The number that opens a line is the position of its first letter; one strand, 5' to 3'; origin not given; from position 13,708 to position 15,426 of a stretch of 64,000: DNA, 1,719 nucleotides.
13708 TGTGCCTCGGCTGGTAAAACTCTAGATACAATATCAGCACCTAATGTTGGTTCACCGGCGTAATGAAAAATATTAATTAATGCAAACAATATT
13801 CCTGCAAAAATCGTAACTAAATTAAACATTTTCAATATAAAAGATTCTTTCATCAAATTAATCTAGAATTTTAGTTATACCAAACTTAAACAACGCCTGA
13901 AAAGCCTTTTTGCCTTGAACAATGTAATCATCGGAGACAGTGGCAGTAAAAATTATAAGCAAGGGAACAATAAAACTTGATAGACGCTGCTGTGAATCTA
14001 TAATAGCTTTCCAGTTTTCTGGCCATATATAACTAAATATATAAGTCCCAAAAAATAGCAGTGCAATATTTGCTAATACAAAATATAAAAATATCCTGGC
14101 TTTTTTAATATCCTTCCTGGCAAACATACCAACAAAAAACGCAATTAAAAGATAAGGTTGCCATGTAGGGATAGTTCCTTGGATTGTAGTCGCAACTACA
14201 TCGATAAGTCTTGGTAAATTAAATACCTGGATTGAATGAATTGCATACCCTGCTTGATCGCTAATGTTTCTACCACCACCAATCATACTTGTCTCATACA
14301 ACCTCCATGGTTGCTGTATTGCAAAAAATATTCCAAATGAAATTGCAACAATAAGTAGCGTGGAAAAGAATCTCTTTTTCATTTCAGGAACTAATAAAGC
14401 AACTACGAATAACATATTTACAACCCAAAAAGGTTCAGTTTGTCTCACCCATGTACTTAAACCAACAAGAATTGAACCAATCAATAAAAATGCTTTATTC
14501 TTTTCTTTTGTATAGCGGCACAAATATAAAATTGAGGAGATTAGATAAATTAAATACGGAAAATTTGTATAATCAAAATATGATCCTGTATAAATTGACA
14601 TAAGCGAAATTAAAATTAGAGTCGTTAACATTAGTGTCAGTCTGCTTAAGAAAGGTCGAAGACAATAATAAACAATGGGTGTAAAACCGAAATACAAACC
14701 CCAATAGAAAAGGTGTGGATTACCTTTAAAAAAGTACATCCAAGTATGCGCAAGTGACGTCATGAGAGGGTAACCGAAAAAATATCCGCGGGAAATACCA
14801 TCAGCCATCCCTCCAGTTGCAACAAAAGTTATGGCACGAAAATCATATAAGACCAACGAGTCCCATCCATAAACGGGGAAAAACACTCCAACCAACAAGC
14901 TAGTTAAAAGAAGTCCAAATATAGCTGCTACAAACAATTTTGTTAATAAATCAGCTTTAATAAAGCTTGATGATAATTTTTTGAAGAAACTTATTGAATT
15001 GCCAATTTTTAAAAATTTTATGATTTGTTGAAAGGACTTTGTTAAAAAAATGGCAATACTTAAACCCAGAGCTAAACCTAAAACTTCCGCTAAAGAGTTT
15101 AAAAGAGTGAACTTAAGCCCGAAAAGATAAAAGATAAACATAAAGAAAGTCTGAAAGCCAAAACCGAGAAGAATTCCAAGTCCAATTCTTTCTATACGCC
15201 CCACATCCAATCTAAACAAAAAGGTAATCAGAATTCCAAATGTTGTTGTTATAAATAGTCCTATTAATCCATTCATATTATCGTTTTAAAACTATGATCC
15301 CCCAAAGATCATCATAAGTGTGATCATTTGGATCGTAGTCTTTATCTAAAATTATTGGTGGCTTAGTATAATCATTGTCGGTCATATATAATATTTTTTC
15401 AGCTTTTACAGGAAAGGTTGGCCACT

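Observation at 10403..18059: Block of six consecutive uncharacterised polytopic membrane proteins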

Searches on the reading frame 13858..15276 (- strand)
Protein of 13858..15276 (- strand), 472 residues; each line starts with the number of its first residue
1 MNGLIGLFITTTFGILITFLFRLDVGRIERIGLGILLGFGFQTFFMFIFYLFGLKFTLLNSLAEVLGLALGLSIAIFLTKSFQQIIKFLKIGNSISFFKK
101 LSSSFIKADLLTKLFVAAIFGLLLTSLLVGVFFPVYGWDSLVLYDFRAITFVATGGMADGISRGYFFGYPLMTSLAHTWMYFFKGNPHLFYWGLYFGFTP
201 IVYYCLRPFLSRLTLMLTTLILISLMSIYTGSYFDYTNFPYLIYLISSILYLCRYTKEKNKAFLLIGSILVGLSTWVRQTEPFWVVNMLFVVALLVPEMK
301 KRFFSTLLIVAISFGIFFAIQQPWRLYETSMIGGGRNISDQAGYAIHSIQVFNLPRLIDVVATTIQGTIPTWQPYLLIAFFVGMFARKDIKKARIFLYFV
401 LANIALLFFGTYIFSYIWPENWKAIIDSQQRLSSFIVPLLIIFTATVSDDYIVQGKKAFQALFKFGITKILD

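Call 5: search_protein_families(library=pfam, proteins=[window:13858-15276:-], max_evalue=0.1)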
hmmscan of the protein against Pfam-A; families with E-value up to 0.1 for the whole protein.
window:13858-15276:- (472 aa): 1 family
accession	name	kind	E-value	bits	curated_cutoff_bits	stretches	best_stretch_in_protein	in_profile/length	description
PF13231.12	PMT_2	-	0.0042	17.7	26.1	1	201-316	38-150/160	Dolichyl-phosphate-mannose-protein mannosyltransferase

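Call 10: find_encoding_contigs(protein=window:13858-15276:-, flank=10000, max_places=4)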
Protein window:13858-15276:- (472 aa): no gene with exactly this product is on record in the collection.

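Call 18: find_related_loci(query=A2, collection=genome_contigs, flank=10000)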
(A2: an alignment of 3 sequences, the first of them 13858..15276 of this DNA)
Query A2 (472 aa) in genome_contigs; peptide patterns used: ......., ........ (x = any residue, [..] = any of these).
142 stretches matched a pattern; 4 encode a relative of the query (tblastn E <= 1e-3); 4 distinct loci.
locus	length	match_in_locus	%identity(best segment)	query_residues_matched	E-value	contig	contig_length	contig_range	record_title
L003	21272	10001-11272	34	18-456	1e-53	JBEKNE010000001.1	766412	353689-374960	MAG: Candidatus Microgenomates bacterium isolate SPRUCE 40 SPRUCE_40_1, whole genome shotgun sequence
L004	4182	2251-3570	34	3-450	3e-50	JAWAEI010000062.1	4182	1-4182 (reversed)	MAG: Candidatus Pacearchaeota archaeon isolate QQ_201901_bins_15 QQ_201901_bins_15_scaffold_69, whole genome shotgun seq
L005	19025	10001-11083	32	82-447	6e-34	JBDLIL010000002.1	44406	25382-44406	MAG: Patescibacteria group bacterium isolate MAG029 MAG029_2, whole genome shotgun sequence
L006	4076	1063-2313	30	22-447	2e-30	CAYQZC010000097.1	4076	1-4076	MAG TPA_asm: uncultured Pseudomonadales bacterium isolate SRP292972_co1_124 genome assembly, contig: NODE_8881_length_40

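Call 48: search_protein_families(library=pfam, alignment_id=A7, max_evalue=0.05)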
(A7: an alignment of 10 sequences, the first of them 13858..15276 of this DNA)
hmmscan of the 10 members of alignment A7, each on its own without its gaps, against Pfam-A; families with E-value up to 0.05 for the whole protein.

A. member 1, window:13858-15276:- (472 aa): 1 family
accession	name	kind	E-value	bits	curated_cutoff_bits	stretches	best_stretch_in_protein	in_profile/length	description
PF13231.12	PMT_2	-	0.0042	17.7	26.1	1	201-316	38-150/160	Dolichyl-phosphate-mannose-protein mannosyltransferase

B. families by the number of members that match (of 10 scanned): 2 families
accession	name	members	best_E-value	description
PF13231.12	PMT_2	4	1.8e-07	Dolichyl-phosphate-mannose-protein mannosyltransferase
PF09925.14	DUF2157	1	0.0067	Predicted membrane protein (DUF2157)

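Call 54: find_related_loci(query=A7, collection=metagenome_contigs, flank=5000)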
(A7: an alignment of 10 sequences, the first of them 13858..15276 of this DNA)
Query A7 (472 aa) in metagenome_contigs; peptide patterns used: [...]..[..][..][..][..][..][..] (x = any residue, [..] = any of these).
53 stretches matched a pattern; 14 encode a relative of the query (tblastn E <= 1e-3); 14 distinct loci.
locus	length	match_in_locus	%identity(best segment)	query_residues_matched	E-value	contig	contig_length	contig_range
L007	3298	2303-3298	55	1-332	1e-123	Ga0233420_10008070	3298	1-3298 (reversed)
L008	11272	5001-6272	34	3-441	1e-56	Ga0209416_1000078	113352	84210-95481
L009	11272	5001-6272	34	3-441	1e-56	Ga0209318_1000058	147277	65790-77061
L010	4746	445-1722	35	13-451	1e-54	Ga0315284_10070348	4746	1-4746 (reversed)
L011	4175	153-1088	36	127-441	9e-54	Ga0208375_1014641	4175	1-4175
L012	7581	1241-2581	32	1-454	4e-46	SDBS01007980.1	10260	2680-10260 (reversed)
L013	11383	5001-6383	29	3-464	1e-45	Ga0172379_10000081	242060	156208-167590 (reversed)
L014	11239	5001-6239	31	31-450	2e-43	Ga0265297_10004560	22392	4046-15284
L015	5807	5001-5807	40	13-291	9e-43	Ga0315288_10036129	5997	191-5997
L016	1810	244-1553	34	5-458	9e-51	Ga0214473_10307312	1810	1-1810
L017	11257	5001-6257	31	20-445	3e-43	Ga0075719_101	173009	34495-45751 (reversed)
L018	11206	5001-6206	32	30-441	8e-37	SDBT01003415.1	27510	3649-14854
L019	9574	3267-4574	26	52-452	7e-23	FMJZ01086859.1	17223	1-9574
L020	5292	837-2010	34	5-448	3e-19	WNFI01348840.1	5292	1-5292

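Call 68: search_protein_families(library=ncbifam, proteins=[window:13858-15276:-], max_evalue=0.01)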
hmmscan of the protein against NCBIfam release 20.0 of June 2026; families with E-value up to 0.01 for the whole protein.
window:13858-15276:- (472 aa): 0 families

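Call 72: predict_structure(alignment_id=A11)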
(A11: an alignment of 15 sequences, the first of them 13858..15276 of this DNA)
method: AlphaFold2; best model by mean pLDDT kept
length: 472 residues; sequences in the alignment: 15
mean_pLDDT: 88.3   pTM: 0.90
mean pLDDT of the five models: 88.3, 87.6, 86.7, 84.3, 83.8
residues with pLDDT >= 90: 274; 70-90: 166; 50-70: 25; < 50: 7
segments of 3 or more residues with pLDDT < 50: 334-340
pLDDT, mean of each block of 10 residues (from residue 1): 90 95 89 97 95 94 96 90 85 78 86 93 92 75 84 87 63 92 91 96 97 96 93 77 96 95 97 82 87 94 95 95 82 51 70 89 91 92 88 92 91 84 83 91 96 91 90 83
secondary structure, 60 per line:
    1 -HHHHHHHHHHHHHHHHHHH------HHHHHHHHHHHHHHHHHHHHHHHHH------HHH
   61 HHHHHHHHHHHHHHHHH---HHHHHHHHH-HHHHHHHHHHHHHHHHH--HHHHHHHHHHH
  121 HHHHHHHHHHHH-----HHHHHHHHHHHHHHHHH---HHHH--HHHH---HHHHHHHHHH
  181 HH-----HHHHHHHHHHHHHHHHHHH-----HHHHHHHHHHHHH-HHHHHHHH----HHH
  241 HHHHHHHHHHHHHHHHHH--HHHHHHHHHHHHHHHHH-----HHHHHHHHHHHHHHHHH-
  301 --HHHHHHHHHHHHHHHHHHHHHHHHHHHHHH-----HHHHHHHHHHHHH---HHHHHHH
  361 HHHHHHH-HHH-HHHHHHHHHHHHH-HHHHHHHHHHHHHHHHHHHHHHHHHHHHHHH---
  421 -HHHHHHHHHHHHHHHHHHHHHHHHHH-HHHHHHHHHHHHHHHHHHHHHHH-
elements in order: H2-20 H27-51 H58-77 H81-89 H91-107 H110-132 H138-154 H158-161 H164-167 H171-182 H188-206 H212-224 H226-233 H238-258 H261-277 H283-299 H303-332 H338-350 H354-367 H373-385 H387-417 H422-447 H449-471

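Call 104: search_solved_structures(query=A11, max_evalue=1)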
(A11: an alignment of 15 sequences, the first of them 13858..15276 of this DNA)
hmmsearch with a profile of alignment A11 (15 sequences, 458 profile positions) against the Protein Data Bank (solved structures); distinct sequences matched with E-value up to 1: 0.

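Call 105: search_protein_families(library=pfam, proteins=[L010:1730-3718:+, L003:9333-9947:+], max_evalue=0.05)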
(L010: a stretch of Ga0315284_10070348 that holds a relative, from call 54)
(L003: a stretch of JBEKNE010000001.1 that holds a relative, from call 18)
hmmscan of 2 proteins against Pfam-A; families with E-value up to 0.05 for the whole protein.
L010:1730-3718:+ (662 aa): 0 families

L003:9333-9947:+ (204 aa): 0 families
